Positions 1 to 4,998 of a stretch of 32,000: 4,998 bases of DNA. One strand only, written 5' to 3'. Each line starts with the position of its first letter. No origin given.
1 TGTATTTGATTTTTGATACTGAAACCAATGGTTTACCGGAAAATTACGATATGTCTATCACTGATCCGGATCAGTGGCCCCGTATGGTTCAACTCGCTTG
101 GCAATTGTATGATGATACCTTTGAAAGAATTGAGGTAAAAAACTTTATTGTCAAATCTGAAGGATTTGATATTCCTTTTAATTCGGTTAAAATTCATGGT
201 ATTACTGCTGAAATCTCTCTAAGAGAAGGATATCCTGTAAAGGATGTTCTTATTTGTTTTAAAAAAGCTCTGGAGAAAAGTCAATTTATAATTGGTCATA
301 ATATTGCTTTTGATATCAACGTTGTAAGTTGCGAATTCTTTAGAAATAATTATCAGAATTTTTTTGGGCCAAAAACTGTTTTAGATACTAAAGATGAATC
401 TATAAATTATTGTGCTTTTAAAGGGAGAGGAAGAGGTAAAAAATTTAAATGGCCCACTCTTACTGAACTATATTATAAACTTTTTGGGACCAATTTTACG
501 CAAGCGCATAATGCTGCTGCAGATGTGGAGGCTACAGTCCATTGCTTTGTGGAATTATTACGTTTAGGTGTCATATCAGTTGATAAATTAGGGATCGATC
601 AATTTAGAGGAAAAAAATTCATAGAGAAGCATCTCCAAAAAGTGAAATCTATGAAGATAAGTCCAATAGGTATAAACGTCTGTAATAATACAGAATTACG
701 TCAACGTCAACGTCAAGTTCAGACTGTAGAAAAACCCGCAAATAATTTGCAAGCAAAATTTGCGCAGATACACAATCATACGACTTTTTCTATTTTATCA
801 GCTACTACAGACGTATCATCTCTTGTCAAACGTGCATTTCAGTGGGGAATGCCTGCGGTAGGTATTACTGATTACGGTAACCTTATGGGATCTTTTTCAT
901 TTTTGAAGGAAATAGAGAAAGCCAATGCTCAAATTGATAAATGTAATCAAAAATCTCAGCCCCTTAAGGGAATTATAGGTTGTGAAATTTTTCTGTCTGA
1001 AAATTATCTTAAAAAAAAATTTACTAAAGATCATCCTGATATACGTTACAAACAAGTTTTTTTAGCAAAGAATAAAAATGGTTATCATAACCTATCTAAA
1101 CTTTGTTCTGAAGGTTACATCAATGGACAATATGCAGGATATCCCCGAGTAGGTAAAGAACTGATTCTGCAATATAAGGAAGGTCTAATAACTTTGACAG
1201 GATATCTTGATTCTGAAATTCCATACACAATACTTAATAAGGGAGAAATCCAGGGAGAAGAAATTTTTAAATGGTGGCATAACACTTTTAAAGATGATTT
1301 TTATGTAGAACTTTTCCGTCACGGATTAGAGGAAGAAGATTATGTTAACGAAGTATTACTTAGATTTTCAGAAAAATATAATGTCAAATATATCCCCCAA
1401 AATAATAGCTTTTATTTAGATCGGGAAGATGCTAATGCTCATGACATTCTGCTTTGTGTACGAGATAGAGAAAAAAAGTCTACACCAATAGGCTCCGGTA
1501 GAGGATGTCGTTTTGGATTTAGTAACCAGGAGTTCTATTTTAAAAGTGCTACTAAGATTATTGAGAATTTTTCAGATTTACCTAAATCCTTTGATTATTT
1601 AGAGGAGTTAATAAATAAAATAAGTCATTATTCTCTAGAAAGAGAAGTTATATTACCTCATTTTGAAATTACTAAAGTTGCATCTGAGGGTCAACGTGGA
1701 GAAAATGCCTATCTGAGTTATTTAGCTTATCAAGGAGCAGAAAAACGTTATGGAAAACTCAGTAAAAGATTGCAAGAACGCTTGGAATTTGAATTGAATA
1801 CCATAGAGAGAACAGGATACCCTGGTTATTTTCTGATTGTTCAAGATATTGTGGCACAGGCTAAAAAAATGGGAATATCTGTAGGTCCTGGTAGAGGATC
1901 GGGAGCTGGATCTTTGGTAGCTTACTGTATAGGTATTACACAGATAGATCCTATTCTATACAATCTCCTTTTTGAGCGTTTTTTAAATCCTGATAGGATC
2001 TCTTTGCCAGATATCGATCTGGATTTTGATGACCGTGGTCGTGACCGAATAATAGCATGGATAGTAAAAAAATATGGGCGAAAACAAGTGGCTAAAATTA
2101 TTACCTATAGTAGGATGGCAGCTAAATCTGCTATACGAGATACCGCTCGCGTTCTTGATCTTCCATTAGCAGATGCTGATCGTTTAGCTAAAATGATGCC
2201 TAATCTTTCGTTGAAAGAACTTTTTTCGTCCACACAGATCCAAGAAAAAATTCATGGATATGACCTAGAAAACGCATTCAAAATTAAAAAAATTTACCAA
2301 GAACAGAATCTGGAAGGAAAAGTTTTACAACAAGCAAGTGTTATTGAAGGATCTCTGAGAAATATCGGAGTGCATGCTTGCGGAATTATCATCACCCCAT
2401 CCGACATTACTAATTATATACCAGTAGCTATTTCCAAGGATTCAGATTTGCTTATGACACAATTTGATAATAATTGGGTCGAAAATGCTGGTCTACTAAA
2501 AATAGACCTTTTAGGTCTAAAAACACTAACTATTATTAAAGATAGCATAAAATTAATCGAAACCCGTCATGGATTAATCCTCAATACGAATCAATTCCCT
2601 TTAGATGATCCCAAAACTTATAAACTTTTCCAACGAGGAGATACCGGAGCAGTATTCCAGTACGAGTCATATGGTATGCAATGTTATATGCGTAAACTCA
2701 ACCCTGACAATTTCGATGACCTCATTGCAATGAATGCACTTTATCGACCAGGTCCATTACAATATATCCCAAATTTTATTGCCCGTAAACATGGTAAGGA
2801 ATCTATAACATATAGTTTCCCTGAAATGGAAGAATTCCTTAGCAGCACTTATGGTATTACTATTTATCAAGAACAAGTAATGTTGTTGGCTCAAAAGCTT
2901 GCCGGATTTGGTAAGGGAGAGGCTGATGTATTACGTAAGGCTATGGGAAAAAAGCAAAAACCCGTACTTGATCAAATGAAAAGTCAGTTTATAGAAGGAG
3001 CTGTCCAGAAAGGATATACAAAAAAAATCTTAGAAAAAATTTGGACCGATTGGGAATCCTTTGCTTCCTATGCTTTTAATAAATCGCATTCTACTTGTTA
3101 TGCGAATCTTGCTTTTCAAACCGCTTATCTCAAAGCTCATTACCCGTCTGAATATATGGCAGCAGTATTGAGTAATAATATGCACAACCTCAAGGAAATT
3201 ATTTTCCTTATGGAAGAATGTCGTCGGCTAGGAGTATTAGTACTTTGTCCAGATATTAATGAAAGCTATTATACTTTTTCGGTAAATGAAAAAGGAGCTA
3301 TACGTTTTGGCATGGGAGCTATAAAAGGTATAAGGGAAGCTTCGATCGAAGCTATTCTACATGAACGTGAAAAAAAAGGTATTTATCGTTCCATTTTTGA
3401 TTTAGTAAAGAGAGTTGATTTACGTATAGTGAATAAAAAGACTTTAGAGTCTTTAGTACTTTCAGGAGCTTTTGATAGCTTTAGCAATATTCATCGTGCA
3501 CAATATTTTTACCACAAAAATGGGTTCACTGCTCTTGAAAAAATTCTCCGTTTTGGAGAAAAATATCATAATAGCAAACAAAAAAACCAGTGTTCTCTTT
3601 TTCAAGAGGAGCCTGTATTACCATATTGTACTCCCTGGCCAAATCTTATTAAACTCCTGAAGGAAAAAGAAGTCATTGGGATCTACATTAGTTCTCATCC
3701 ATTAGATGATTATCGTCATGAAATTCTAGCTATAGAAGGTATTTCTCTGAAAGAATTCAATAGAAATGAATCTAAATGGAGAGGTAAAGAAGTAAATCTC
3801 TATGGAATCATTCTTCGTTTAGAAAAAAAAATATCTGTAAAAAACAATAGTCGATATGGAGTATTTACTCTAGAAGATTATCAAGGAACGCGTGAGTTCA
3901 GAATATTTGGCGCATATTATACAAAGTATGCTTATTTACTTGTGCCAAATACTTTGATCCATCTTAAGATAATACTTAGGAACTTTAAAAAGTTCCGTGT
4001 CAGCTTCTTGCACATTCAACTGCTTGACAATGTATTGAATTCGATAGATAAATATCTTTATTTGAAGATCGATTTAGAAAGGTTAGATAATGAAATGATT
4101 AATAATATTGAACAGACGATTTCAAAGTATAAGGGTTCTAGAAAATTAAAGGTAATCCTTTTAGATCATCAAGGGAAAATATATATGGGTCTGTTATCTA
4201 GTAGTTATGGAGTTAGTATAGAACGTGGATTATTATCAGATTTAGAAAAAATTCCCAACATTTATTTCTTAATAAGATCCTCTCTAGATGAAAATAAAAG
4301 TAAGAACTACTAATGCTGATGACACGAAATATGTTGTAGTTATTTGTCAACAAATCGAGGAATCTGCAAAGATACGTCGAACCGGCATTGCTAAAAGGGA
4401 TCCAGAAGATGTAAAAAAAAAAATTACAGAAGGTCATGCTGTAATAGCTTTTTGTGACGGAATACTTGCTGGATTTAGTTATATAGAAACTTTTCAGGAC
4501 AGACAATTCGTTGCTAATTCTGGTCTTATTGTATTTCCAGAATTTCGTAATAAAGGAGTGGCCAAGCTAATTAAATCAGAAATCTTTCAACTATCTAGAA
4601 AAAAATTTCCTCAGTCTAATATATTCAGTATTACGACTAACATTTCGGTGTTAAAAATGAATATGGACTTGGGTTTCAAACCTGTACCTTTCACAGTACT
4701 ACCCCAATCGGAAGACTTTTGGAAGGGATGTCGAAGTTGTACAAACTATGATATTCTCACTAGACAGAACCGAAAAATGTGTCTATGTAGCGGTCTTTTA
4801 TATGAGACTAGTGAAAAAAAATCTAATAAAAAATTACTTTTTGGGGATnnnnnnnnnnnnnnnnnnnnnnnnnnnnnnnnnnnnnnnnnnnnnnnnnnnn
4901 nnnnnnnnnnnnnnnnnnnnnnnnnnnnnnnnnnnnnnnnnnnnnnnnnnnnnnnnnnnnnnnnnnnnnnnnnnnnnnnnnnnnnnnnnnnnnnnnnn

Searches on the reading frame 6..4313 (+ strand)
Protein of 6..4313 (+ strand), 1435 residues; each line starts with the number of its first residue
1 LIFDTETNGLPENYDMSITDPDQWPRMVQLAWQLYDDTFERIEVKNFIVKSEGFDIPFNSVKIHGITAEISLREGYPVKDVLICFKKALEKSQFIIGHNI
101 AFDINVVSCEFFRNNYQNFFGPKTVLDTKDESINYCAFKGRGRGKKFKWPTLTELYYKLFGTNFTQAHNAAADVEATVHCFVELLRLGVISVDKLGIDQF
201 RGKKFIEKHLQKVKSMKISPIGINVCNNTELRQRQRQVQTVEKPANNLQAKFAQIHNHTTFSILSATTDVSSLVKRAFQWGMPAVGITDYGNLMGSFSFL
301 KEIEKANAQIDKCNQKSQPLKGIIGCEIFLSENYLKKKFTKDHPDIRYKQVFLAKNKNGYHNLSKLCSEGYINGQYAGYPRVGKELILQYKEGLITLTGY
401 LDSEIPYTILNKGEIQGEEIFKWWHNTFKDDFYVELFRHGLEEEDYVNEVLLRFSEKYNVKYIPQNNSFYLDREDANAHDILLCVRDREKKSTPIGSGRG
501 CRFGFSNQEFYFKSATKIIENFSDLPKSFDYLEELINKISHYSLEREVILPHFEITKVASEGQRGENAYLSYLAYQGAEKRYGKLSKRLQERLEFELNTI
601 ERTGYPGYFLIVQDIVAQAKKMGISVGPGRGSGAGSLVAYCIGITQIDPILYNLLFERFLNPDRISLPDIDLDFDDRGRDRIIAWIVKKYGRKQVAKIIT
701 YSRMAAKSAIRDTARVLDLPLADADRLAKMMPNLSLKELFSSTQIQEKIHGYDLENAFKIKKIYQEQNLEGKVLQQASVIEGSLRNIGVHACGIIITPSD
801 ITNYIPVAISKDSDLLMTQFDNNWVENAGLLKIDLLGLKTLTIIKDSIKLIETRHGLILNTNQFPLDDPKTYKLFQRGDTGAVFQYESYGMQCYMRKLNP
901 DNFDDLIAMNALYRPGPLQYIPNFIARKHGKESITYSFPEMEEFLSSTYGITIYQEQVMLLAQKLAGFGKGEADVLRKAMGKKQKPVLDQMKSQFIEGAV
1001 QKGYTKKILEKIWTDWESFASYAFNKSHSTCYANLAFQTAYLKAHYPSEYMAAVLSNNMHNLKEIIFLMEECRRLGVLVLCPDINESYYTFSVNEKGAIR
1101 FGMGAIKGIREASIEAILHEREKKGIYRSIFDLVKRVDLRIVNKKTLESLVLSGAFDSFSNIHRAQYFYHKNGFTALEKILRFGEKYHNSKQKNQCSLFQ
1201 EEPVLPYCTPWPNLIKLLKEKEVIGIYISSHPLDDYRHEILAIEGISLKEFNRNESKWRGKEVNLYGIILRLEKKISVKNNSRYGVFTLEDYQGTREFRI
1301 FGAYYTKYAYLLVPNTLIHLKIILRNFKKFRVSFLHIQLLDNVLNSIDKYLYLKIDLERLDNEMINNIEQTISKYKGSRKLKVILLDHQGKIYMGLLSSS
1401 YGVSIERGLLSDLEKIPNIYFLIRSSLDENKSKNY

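Call 9: search_protein_families(library=pfam, proteins=[window:6-4313:+])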
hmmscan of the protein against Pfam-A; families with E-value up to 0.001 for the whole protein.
window:6-4313:+ (1435 aa): 5 families
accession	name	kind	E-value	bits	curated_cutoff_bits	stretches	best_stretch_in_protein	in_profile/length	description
PF07733.18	DNA_pol3_alpha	-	7.8e-90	301.4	23.9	1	569-837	2-260/260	Bacterial DNA polymerase III alpha NTPase domain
PF17657.6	DNA_pol3_finger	-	8.5e-60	201.3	22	1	840-1003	1-166/166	Bacterial DNA polymerase III alpha subunit finger domain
PF02811.25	PHP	-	8.7e-36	124.2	26.4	1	255-439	2-164/164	PHP domain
PF14579.12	HHH_6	-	2.2e-28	98.8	25.6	1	1076-1166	1-89/90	Helix-hairpin-helix motif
PF00929.31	RNase_T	-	1.7e-11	45.4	24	1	2-180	2-163/164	Exonuclease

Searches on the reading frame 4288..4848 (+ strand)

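Call 51: search_protein_families(library=pfam, proteins=[window:4288-4848:+], max_evalue=0.01)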
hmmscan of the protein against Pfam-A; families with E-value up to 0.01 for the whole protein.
window:4288-4848:+ (187 aa): 3 families
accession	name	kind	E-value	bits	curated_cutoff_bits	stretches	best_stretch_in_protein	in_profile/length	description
PF13673.13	Acetyltransf_10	-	0.001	19.5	23.6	1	39-133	19-110/128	Acetyltransferase (GNAT) domain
PF00583.31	Acetyltransf_1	-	0.0011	19.7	20.7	1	34-105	15-90/116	Acetyltransferase (GNAT) family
PF13508.13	Acetyltransf_7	-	0.0064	17.3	27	0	49-99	3-53/84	Acetyltransferase (GNAT) domain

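Call 57: search_protein_families(library=ncbifam, proteins=[window:4288-4848:+], max_evalue=0.001)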
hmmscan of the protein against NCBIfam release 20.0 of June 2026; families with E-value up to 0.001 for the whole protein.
window:4288-4848:+ (187 aa): 1 family
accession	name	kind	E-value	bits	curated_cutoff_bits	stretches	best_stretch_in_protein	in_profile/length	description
NF005840.0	PRK07757.1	equivalog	0.00058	19.8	154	1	32-155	27-141/153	N-acetyltransferase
